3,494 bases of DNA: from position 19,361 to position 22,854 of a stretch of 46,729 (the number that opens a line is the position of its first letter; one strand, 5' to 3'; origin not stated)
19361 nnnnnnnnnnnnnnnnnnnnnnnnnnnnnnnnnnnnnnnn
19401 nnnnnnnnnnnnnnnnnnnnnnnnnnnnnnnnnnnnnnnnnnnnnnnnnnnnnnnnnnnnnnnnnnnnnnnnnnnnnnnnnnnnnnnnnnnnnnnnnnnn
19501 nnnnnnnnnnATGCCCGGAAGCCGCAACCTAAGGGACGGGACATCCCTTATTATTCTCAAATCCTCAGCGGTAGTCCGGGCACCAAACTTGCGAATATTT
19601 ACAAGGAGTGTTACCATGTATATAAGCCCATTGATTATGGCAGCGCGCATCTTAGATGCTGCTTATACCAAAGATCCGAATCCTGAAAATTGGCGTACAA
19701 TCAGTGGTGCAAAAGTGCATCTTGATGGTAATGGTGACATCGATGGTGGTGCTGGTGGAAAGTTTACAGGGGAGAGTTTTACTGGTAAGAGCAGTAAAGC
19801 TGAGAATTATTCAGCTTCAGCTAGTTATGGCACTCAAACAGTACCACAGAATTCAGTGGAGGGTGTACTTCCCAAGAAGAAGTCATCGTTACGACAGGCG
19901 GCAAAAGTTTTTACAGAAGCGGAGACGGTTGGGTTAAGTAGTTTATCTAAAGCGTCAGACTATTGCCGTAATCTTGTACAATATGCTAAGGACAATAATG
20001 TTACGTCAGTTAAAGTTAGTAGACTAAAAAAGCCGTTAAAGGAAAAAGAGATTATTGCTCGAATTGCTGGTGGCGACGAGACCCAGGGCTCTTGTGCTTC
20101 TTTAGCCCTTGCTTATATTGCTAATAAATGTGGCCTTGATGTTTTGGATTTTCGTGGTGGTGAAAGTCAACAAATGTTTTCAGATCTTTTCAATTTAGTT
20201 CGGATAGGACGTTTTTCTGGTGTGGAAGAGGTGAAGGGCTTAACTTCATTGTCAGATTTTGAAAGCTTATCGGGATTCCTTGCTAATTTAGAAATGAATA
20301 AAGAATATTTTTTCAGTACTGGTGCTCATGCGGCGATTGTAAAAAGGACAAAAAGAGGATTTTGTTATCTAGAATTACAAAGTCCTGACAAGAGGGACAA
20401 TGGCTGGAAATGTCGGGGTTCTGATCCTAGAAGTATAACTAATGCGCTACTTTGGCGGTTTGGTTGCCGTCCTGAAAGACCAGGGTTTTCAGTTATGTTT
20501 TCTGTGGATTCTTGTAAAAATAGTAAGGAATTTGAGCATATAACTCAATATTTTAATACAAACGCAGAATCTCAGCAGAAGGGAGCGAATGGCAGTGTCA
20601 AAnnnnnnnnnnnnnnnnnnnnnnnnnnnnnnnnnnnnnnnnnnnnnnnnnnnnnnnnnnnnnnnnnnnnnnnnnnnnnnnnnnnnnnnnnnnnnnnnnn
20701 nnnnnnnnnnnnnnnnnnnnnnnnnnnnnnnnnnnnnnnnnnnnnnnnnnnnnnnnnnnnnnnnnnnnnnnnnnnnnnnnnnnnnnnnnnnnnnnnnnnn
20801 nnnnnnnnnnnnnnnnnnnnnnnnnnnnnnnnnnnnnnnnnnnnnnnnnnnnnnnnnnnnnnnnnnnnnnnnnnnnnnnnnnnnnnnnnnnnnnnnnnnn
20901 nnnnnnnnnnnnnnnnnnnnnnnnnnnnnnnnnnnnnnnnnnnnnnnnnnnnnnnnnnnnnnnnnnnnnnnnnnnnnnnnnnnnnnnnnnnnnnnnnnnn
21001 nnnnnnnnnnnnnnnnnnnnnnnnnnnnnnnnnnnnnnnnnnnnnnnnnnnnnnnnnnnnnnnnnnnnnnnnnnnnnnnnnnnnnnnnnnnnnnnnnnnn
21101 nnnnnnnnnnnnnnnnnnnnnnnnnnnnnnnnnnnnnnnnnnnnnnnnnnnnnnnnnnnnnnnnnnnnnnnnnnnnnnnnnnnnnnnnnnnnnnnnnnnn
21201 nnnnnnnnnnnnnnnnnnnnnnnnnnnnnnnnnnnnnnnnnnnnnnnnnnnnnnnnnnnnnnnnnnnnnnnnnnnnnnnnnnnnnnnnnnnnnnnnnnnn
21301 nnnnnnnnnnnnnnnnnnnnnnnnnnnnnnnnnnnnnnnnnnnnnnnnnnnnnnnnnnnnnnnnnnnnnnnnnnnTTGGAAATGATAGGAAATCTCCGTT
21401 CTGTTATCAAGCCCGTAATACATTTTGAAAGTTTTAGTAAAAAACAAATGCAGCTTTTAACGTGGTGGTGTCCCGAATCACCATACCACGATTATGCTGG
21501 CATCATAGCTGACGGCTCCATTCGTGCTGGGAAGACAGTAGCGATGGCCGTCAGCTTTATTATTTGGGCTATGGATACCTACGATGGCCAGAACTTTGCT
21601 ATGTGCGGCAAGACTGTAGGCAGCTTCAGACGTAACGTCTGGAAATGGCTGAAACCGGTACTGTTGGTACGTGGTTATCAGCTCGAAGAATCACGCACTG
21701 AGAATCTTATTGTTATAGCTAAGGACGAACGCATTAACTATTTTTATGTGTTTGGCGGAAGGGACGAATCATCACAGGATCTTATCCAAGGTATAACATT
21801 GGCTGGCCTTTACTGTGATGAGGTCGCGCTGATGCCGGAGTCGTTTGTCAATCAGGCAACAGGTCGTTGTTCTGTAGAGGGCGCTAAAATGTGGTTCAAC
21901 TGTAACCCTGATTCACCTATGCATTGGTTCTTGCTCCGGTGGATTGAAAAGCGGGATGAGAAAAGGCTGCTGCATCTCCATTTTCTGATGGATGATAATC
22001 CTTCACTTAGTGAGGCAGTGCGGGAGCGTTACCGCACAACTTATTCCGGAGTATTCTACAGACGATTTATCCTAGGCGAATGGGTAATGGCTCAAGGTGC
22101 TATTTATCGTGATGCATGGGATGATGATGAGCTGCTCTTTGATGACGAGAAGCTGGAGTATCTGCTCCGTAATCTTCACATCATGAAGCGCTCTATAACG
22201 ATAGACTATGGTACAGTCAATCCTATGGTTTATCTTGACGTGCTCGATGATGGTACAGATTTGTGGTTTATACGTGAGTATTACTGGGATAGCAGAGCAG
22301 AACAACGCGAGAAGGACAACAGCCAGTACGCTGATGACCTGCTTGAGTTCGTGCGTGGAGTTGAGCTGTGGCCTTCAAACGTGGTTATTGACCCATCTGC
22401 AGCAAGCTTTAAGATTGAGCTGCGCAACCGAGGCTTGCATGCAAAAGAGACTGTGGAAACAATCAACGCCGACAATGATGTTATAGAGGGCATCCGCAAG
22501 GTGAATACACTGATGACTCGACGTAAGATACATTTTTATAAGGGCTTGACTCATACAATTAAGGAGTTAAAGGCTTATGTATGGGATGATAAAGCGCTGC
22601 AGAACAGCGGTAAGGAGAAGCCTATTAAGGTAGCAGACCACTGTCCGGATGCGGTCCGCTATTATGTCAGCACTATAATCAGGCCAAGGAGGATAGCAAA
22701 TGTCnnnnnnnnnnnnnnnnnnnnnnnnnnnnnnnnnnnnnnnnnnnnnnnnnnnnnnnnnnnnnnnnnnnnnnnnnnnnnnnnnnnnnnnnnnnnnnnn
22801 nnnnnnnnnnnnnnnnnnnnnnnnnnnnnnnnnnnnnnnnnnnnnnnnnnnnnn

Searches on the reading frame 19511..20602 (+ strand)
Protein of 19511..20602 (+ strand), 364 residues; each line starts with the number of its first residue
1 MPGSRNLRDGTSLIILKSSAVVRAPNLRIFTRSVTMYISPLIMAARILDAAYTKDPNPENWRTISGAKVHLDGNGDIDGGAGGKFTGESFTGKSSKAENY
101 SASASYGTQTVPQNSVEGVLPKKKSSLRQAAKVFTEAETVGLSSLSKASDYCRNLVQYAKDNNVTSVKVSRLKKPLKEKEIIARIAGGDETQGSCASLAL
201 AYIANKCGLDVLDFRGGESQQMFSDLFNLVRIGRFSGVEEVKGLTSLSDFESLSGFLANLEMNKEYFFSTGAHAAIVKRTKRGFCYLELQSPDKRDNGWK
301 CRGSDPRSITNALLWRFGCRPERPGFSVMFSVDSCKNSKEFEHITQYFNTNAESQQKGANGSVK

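Call 35: search_protein_families(library=phrogs, proteins=[window:19511-20602:+], max_evalue=0.00001)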
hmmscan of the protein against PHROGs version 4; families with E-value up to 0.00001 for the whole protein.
window:19511-20602:+ (364 aa): 2 families
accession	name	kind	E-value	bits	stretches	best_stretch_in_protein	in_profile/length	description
phrog_7104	-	unknown function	3.8e-27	96.1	1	156-362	257-461/463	-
phrog_4728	-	head and packaging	3.9e-15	56.6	1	168-298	438-569/591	head morphogenesis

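Call 36: search_protein_families(library=pfam, proteins=[window:19511-20602:+], max_evalue=0.001)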
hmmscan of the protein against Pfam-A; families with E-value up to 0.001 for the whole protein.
window:19511-20602:+ (364 aa): 0 families

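Call 52: find_related_loci(query=window:19511-20602:+, collection=viral_contigs, flank=5000)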
Query window:19511-20602:+ (364 aa) in viral_contigs; peptide patterns used: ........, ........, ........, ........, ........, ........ (x = any residue, [..] = any of these).
16 stretches matched a pattern; 8 encode a relative of the query (tblastn E <= 1e-3); 6 distinct loci.
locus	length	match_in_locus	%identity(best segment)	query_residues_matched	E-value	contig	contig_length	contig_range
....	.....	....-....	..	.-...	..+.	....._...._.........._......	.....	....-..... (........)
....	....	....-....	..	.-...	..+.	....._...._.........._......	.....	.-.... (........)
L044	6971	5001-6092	100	1-364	0e+0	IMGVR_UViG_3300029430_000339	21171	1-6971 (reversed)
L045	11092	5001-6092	100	1-364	0e+0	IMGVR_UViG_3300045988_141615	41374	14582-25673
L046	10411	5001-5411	48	1-160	9e-39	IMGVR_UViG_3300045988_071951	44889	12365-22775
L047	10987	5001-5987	43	1-160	1e-25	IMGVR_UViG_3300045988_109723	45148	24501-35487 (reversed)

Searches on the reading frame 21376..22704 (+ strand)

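Call 35: search_protein_families(library=phrogs, proteins=[window:21376-22704:+], max_evalue=0.00001)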
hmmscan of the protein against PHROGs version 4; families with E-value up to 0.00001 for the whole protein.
window:21376-22704:+ (443 aa): 5 families
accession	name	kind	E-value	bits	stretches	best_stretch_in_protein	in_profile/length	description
phrog_2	-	head and packaging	3.5e-48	166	1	16-438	262-596/807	terminase large subunit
phrog_10250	-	head and packaging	3.3e-29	103.2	1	220-436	2-217/228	terminase large subunit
phrog_6672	-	head and packaging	2.5e-15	57.3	1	318-439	19-134/145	terminase large subunit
phrog_5653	-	head and packaging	5.9e-11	43.5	1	234-437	1-183/199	terminase large subunit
phrog_3717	-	head and packaging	7.6e-06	26.6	0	45-247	28-235/277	terminase large subunit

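Call 36: search_protein_families(library=pfam, proteins=[window:21376-22704:+], max_evalue=0.001)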
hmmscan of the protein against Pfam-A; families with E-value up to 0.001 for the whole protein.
window:21376-22704:+ (443 aa): 2 families
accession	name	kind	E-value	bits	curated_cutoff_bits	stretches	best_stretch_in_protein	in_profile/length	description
PF03237.21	Terminase_6N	-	3.9e-15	56.5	22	1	47-248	4-212/215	Terminase large subunit, T4likevirus-type, N-terminal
PF17288.8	Terminase_3C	-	0.00037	21.3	26.7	0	391-432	113-154/155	Terminase RNAseH like domain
